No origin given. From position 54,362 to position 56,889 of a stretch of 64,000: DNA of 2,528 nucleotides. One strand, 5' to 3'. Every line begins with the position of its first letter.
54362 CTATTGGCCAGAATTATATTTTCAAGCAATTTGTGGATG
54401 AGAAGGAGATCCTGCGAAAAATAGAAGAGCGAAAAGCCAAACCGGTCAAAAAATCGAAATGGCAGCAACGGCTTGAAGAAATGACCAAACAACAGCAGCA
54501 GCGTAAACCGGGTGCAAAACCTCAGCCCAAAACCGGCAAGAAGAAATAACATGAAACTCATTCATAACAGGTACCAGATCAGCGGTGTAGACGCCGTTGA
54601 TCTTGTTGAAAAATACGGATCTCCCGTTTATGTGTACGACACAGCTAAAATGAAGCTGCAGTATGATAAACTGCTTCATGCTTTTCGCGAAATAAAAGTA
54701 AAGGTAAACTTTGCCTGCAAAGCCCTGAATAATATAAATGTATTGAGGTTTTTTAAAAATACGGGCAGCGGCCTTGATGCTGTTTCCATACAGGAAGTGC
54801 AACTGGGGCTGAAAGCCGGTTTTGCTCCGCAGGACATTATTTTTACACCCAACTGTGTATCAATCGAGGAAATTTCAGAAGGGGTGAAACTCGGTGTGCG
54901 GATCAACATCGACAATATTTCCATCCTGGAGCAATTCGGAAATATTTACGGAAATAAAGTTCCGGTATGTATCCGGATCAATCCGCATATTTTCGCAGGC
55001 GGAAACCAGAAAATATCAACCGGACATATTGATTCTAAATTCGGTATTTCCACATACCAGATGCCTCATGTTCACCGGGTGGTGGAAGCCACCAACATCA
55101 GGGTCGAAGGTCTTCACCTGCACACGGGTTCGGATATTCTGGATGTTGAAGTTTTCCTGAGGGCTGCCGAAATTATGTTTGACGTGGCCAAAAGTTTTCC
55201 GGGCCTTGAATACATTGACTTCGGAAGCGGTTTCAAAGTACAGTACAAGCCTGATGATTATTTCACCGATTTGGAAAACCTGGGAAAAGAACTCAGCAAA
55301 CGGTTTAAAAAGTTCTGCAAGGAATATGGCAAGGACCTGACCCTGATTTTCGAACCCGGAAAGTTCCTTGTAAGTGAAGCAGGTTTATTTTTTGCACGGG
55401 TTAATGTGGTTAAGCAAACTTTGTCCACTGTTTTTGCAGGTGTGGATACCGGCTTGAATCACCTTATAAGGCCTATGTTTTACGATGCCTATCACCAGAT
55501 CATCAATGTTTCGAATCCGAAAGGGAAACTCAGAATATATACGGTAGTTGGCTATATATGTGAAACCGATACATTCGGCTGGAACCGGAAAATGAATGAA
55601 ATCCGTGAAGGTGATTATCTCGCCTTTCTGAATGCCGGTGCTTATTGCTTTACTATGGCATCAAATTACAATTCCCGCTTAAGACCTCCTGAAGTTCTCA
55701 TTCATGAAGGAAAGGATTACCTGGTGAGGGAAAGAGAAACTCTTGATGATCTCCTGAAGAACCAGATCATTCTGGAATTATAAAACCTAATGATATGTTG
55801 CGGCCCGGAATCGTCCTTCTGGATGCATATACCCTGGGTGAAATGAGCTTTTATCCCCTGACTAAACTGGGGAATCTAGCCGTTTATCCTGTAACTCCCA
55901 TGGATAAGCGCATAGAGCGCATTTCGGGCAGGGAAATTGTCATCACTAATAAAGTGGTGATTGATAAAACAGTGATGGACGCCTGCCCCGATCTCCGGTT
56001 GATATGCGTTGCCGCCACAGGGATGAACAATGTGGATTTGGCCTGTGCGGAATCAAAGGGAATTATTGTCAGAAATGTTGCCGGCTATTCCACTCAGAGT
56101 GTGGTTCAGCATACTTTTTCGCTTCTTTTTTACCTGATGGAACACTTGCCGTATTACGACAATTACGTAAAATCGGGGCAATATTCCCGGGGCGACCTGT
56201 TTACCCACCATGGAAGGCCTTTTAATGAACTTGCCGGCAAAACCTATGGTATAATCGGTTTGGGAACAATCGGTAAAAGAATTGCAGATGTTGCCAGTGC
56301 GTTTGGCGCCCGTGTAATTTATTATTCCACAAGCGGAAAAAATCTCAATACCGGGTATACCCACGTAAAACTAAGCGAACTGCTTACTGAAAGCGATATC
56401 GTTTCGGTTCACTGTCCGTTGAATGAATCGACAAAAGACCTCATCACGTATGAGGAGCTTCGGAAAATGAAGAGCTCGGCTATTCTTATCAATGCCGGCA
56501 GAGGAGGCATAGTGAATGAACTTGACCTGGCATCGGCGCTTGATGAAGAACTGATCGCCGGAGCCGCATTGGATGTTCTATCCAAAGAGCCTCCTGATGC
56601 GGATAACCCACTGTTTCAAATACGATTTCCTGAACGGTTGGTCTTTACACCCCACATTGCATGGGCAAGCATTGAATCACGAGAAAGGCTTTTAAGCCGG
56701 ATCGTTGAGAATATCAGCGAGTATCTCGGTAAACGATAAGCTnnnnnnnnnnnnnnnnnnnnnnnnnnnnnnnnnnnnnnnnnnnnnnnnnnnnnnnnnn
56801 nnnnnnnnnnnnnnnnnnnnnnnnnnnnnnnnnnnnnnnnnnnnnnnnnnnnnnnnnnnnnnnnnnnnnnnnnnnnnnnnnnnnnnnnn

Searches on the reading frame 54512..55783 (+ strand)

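Call 64: search_protein_families(library=pfam, proteins=[window:54512-55783:+], max_evalue=0.00001)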
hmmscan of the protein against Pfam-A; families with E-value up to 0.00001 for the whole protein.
window:54512-55783:+ (423 aa): 2 families
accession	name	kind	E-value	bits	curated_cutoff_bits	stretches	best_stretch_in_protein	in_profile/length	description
PF02784.22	Orn_Arg_deC_N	-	4.8e-44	151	23.4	1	48-288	5-247/247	Pyridoxal-dependent decarboxylase, pyridoxal binding domain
PF00278.28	Orn_DAP_Arg_deC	-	9.8e-20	71.1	23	1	40-376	2-95/95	Pyridoxal-dependent decarboxylase, C-terminal sheet domain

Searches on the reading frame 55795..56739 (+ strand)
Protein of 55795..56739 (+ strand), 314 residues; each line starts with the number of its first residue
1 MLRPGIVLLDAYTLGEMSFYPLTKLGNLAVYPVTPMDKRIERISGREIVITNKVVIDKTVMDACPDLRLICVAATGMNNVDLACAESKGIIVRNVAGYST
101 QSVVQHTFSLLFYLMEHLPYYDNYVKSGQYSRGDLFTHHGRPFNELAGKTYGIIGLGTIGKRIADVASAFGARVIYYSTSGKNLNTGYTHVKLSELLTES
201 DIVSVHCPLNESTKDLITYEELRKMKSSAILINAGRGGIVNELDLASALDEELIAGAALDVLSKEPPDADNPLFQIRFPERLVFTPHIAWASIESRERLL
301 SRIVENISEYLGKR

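Call 64: search_protein_families(library=pfam, proteins=[window:55795-56739:+], max_evalue=0.00001)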
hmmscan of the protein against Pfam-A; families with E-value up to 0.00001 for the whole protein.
window:55795-56739:+ (314 aa): 3 families
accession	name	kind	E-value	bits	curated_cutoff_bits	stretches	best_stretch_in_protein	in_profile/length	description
PF02826.25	2-Hacid_dh_C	-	7.6e-54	182.2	25.1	1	109-289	2-178/178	D-isomer specific 2-hydroxyacid dehydrogenase, NAD binding domain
PF00389.36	2-Hacid_dh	-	1.6e-20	73.6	24.6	1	17-311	10-124/134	D-isomer specific 2-hydroxyacid dehydrogenase, catalytic domain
PF00670.27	AdoHcyase_NAD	-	1.8e-08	35.1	27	1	146-246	21-119/162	S-adenosyl-L-homocysteine hydrolase, NAD binding domain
